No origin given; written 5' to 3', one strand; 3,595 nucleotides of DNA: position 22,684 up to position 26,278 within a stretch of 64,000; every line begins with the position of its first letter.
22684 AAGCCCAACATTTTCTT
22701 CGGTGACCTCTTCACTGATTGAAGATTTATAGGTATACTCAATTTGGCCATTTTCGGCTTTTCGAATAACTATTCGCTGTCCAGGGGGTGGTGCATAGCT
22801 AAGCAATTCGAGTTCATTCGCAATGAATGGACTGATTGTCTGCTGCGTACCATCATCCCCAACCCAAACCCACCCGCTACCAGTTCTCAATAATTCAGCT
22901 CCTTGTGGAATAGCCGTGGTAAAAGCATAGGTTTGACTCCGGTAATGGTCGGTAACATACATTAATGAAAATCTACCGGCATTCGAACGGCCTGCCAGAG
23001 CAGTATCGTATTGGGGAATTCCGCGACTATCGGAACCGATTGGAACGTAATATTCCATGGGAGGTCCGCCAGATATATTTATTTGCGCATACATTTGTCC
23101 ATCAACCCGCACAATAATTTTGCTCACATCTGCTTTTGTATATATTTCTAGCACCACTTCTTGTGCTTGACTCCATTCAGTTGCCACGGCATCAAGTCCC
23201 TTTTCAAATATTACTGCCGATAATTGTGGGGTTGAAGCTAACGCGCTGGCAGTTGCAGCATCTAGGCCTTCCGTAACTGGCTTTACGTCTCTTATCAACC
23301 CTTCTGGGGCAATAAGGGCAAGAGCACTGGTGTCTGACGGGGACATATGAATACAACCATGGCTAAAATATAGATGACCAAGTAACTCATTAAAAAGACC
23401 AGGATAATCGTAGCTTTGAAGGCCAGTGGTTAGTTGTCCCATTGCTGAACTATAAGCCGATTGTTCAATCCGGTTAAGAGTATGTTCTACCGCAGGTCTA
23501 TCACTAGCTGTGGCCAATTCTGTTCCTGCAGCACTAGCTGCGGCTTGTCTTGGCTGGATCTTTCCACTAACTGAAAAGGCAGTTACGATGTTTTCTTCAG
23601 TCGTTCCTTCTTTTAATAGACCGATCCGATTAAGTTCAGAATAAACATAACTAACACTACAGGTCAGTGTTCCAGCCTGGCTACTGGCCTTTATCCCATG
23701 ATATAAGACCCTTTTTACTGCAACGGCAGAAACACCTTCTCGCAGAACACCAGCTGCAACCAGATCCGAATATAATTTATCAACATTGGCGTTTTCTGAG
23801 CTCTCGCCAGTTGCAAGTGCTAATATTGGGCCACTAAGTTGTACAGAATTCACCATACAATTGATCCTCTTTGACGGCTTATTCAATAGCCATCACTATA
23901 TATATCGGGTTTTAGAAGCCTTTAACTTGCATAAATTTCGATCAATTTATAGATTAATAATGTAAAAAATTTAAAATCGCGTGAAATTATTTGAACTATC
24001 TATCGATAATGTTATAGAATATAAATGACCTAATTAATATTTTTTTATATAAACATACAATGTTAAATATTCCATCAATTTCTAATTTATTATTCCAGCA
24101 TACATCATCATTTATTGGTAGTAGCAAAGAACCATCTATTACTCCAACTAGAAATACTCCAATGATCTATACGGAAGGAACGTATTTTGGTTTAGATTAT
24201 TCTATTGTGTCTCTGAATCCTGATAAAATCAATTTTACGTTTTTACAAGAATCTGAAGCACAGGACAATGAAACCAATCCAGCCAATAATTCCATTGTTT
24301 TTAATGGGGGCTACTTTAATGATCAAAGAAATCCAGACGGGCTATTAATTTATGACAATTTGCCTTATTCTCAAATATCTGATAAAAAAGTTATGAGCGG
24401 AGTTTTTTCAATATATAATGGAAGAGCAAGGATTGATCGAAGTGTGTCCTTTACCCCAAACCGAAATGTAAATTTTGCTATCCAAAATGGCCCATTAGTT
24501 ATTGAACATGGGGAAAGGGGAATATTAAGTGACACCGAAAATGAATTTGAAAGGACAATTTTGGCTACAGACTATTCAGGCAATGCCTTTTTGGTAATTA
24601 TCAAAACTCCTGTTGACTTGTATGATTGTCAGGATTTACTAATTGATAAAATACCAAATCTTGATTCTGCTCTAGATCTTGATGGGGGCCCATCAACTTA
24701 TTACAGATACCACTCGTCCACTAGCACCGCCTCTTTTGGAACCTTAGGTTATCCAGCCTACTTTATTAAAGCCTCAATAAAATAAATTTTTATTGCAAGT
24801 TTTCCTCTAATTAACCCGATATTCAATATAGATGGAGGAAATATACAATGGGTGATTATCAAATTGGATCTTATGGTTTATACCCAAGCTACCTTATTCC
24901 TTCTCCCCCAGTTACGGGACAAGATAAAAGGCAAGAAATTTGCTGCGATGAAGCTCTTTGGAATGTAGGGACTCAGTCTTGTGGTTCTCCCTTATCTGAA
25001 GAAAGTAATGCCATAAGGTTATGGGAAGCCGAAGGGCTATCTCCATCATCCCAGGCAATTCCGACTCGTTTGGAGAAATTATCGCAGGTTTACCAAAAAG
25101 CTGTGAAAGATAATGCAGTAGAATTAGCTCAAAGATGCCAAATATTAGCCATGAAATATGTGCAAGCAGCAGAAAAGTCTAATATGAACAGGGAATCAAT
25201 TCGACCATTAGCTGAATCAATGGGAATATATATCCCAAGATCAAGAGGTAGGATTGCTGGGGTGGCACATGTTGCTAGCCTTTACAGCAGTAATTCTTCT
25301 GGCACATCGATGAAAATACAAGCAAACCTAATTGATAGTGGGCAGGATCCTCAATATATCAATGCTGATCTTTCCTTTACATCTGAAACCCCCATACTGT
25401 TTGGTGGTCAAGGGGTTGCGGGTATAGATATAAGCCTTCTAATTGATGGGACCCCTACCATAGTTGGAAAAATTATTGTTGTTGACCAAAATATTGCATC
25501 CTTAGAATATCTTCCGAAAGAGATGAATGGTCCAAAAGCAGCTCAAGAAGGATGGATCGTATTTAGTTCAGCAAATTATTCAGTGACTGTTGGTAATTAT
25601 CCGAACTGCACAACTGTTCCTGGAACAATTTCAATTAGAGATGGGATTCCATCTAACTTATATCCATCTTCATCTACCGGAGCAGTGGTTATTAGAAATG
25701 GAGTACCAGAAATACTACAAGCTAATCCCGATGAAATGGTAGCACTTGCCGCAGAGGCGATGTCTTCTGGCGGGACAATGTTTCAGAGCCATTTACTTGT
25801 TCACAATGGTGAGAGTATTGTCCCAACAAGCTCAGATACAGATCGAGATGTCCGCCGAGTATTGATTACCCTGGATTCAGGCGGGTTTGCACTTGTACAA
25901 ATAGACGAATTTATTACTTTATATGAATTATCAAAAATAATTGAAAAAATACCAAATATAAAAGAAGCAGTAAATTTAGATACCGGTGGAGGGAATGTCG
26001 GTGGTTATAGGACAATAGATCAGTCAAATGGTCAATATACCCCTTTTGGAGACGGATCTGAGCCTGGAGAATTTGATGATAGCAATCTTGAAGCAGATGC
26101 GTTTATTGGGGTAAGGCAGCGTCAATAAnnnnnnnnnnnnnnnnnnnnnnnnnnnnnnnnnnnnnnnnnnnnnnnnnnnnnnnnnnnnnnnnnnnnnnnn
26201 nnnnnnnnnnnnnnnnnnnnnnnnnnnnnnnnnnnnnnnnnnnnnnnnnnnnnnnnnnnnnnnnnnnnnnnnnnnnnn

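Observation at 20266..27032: Six-gene island of signal-peptide-less proteins carrying cell-wall-enzyme-like domains (LDT-like x2, NAGPA-like x2)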

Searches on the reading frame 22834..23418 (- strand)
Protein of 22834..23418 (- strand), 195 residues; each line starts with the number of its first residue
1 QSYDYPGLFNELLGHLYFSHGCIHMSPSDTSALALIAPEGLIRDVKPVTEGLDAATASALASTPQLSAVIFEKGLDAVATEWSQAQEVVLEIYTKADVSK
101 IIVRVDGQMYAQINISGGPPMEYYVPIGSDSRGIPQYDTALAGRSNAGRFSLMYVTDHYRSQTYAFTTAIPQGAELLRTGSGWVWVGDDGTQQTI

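Call 103: search_protein_families(library=pfam, proteins=[window:22834-23418:-], max_evalue=1)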
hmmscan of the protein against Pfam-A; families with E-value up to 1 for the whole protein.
seq(195 aa): 2 families
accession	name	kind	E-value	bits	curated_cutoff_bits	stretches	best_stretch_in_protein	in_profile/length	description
PF03734.19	YkuD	-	0.0098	16.9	23.4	1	16-40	117-141/146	L,D-transpeptidase catalytic domain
PF20622.4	Big_15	-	0.013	15.8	27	1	93-125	20-50/82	Bacterial Ig domain (Big_16)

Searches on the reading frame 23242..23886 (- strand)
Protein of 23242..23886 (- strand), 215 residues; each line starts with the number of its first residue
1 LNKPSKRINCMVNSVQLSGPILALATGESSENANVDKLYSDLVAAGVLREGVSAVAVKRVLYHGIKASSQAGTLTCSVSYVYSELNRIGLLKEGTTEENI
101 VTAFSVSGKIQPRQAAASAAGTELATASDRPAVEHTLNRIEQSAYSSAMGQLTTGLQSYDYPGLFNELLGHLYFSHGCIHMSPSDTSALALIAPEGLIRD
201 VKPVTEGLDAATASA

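Call 51: find_related_loci(query=A3, collection=metagenome_contigs, flank=8000)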
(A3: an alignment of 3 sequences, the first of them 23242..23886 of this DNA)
Query A3 (215 aa) in metagenome_contigs; peptide patterns used: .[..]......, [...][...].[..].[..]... (x = any residue, [..] = any of these).
273 stretches matched a pattern; 1 encode a relative of the query (tblastn E <= 1e-3); 1 distinct loci.
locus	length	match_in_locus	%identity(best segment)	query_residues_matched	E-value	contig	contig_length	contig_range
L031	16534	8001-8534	32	26-206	3e-23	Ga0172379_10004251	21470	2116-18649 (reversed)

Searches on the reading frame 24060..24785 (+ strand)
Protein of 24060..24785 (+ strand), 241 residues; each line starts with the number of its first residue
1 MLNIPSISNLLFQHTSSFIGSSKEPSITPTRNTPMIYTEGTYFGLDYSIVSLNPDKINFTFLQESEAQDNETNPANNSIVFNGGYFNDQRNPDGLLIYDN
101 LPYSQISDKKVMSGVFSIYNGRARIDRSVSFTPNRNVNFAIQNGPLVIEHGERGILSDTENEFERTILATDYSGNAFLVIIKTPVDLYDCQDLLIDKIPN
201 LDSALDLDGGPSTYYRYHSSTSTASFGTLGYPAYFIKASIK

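Call 3: search_protein_families(library=pfam, proteins=[window:24060-24785:+], max_evalue=1)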
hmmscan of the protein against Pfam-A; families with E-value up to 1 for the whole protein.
window:24060-24785:+ (241 aa): 2 families
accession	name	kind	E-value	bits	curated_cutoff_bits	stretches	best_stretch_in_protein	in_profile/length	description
PF09992.14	NAGPA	-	9.9e-13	49.1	25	1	78-217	4-146/169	Phosphodiester glycosidase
PF09254.17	FokI_cleav_dom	-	0.021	14.7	25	1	77-136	49-107/188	FokI, cleavage domain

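Call 4: search_protein_families(library=ncbifam, proteins=[window:24060-24785:+], max_evalue=1)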
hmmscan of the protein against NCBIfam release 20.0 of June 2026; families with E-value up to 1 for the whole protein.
window:24060-24785:+ (241 aa): 0 families

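Call 19: search_protein_families(library=padloc, proteins=[window:24060-24785:+], max_evalue=1)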
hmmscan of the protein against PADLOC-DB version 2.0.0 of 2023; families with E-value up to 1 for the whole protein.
window:24060-24785:+ (241 aa): 0 families

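Call 20: search_protein_families(library=phrogs, proteins=[window:24060-24785:+], max_evalue=1)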
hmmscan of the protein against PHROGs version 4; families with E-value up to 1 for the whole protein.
window:24060-24785:+ (241 aa): 1 family
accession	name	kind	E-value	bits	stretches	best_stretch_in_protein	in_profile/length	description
phrog_17851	-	unknown function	0.4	11.4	0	91-101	13-23/33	-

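Call 56: search_solved_structures(query=window:24060-24785:+, max_evalue=1, show_alignments=2)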
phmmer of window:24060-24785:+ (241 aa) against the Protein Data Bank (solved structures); distinct sequences matched with E-value up to 1: 0.

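Call 90: find_related_loci(query=window:24060-24785:+, collection=viral_contigs, flank=5000)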
Query window:24060-24785:+ (241 aa) in viral_contigs; peptide patterns used: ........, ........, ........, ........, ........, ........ (x = any residue, [..] = any of these).
6 stretches matched a pattern, but none encodes a relative of the query by tblastn (E <= 1e-3).

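Call 115: search_dna_similar(query=window:24060-24785:+, collection=phages, mode=protein, max_evalue=0.001, max_rows=8)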
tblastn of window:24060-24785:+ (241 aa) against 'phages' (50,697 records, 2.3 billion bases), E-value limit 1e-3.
No match.

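Call 117: search_dna_similar(query=window:24060-24785:+, collection=plasmids, mode=protein, max_evalue=0.001, max_rows=10)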
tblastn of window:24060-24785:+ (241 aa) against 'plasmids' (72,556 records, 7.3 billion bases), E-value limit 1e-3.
Records with a match: 2; places in all: 2; records where one place covers at least 80% of the query: 0.
Best place of each record, by identity: <60% 2.
By first word of the organism name: Legionella 1; Aureibacter 1.
By predicted mobility (MOB-suite, as given by PLSDB): non-mobilizable 2.
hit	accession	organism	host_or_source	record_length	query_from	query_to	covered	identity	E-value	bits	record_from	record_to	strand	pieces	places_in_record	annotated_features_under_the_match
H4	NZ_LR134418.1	Legionella adelaidensis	environmental,Cooling tower water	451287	79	210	55%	27.8%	2e-6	56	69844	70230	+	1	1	phosphodiester glycosidase family protein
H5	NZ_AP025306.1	Aureibacter tunicatorum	-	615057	82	209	53%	27.3%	3e-4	49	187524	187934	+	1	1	phosphodiester glycosidase family protein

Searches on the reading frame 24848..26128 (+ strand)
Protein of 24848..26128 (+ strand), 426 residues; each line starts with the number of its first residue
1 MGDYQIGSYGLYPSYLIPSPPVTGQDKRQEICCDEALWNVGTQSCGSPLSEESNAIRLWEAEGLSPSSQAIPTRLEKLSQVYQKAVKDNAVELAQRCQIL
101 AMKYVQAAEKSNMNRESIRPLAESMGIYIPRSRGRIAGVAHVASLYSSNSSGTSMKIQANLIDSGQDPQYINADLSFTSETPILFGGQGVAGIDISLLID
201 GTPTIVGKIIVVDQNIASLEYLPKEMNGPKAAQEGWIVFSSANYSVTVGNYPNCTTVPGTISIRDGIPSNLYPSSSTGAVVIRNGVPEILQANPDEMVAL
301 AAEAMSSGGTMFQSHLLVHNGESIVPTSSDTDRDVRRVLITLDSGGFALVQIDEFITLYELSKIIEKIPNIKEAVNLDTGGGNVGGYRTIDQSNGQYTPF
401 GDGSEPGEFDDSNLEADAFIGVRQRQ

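Call 3: search_protein_families(library=pfam, proteins=[window:24848-26128:+], max_evalue=1)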
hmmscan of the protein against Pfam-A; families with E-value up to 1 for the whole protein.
window:24848-26128:+ (426 aa): 1 family
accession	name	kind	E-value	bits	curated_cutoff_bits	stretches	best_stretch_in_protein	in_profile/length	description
PF24861.2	SUS_N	-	0.078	13.6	25.4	1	282-330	5-53/115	Sucrose synthase N-terminal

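Call 4: search_protein_families(library=ncbifam, proteins=[window:24848-26128:+], max_evalue=1)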
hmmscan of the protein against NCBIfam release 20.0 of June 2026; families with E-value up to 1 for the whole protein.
window:24848-26128:+ (426 aa): 0 families

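Call 15: find_homologous_proteins(query=window:24848-26128:+, max_evalue=0.001)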
Query window:24848-26128:+ (426 aa): 3 proteins with E <= 0.001 among 8000 candidates.
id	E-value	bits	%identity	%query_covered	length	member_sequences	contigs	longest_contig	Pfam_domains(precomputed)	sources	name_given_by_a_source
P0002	4.8e-280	946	100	100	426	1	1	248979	-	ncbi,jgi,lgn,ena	ncbi:MAG: hypothetical protein WC890_01985 [Candidatus Margulisiibacteriota bacterium]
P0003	7.0e-58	215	34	90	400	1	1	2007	-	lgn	-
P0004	5.4e-26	110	29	85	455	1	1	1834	-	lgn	-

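Call 19: search_protein_families(library=padloc, proteins=[window:24848-26128:+], max_evalue=1)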
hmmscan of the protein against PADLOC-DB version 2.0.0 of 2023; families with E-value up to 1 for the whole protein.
window:24848-26128:+ (426 aa): 0 families

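Call 20: search_protein_families(library=phrogs, proteins=[window:24848-26128:+], max_evalue=1)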
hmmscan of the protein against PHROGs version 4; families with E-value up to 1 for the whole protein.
window:24848-26128:+ (426 aa): 1 family
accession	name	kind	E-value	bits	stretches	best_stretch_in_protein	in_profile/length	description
phrog_33082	-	unknown function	0.19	12.5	1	84-117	125-158/186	-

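Call 29: find_encoding_contigs(protein=P0003, flank=5000, max_places=3)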
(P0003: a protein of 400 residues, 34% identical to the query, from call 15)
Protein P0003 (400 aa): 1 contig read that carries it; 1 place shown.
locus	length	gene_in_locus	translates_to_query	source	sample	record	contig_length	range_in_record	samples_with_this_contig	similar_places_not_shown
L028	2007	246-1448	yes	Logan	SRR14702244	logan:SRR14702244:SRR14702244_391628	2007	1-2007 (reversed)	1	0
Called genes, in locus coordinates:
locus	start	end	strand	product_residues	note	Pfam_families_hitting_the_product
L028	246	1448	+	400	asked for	-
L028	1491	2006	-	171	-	?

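Call 54: search_protein_families(library=pfam, proteins=[P0003, P0004], max_evalue=0.1)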
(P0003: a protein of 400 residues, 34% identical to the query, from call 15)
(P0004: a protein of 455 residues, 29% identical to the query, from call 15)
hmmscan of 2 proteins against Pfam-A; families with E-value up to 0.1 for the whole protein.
P0003 (400 aa): 1 family
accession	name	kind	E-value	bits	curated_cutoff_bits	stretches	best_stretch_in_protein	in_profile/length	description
PF09992.14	NAGPA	-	0.00035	21.2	25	1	237-369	12-141/169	Phosphodiester glycosidase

P0004 (455 aa): 0 families

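Call 81: predict_structure(alignment_id=A5)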
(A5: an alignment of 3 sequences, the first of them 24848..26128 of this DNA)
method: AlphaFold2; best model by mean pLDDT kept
length: 426 residues; sequences in the alignment: 3
mean_pLDDT: 47.9   pTM: 0.45
mean pLDDT of the five models: 47.9, 39.8, 39.1, 38.7, 38.6
residues with pLDDT >= 90: 0; 70-90: 80; 50-70: 121; < 50: 225
segments of 3 or more residues with pLDDT < 50: 1-47, 129-193, 215-217, 221-275, 379-426
pLDDT, mean of each block of 10 residues (from residue 1): 24 23 28 29 41 72 66 85 75 68 68 73 61 29 24 23 33 42 32 48 54 50 36 33 28 28 33 47 66 60 54 68 68 59 67 62 70 65 31 33 27 34 46
secondary structure, 60 per line:
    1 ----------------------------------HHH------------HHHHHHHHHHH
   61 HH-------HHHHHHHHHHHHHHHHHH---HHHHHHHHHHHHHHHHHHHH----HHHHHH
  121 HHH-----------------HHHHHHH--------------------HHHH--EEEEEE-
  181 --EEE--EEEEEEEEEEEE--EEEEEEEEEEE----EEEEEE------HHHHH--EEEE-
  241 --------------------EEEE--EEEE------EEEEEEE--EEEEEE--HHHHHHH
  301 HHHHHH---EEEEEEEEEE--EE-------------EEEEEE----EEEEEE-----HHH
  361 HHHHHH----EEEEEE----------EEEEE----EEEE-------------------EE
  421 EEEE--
elements in order: H50-62 H70-87 H91-110 H115-123 H141-147 H168-171 E174-179 E183-185 E188-199 E202-212 E217-222 H229-233 E236-239 E261-264 E267-270 E277-283 E286-291 H294-306 E310-319 E337-342 E347-352 H358-366 E371-376 E387-391 E396-399 E419-424

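Call 94: search_solved_structures(query=A5, max_evalue=5, show_alignments=1)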
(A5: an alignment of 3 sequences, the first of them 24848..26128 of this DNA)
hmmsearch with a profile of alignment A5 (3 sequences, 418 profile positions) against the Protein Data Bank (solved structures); distinct sequences matched with E-value up to 5: 8.
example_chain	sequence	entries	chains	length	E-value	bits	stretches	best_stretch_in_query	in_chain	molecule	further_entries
4a0x_A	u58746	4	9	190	0.33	12.9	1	196-221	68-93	TRANSCRIPTION FACTOR FAPR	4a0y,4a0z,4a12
9om3_B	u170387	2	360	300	0.84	11.6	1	38-128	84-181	C3-A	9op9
3is3_A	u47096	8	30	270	1.1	11.1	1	137-201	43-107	17beta-hydroxysteroid dehydrogenase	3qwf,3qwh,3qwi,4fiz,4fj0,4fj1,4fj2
3itd_A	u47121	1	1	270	1.1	11.1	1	137-201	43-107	17beta-Hydroxysteroid dehydrogenase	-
4dml_A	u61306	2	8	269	1.3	11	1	135-198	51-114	3-oxoacyl-[acyl-carrier-protein] reductase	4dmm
8hfj_A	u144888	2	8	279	1.4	10.9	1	136-186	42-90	Versicolorin reductase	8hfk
7yb1_D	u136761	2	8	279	1.5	10.8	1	136-186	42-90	Versicolorin reductase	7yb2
7lvf_A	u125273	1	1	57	4.1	9.3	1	18-57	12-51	Vicilin Jug r 2.0101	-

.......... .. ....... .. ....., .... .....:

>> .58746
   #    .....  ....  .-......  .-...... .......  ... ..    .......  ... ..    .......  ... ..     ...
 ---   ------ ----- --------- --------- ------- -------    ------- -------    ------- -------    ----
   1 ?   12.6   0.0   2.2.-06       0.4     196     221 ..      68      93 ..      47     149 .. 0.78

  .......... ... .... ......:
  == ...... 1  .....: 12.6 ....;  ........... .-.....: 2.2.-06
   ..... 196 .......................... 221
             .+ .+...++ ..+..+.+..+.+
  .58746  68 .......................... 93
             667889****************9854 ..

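Call 97: find_encoding_contigs(protein=P0004, flank=5000, max_places=2)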
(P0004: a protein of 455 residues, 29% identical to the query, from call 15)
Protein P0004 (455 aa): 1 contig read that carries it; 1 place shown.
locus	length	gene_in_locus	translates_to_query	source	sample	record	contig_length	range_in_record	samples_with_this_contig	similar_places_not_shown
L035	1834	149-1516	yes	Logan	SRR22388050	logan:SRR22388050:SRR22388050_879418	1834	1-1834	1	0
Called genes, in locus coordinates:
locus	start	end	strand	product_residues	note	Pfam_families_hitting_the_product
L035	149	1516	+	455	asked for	-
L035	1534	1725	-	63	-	-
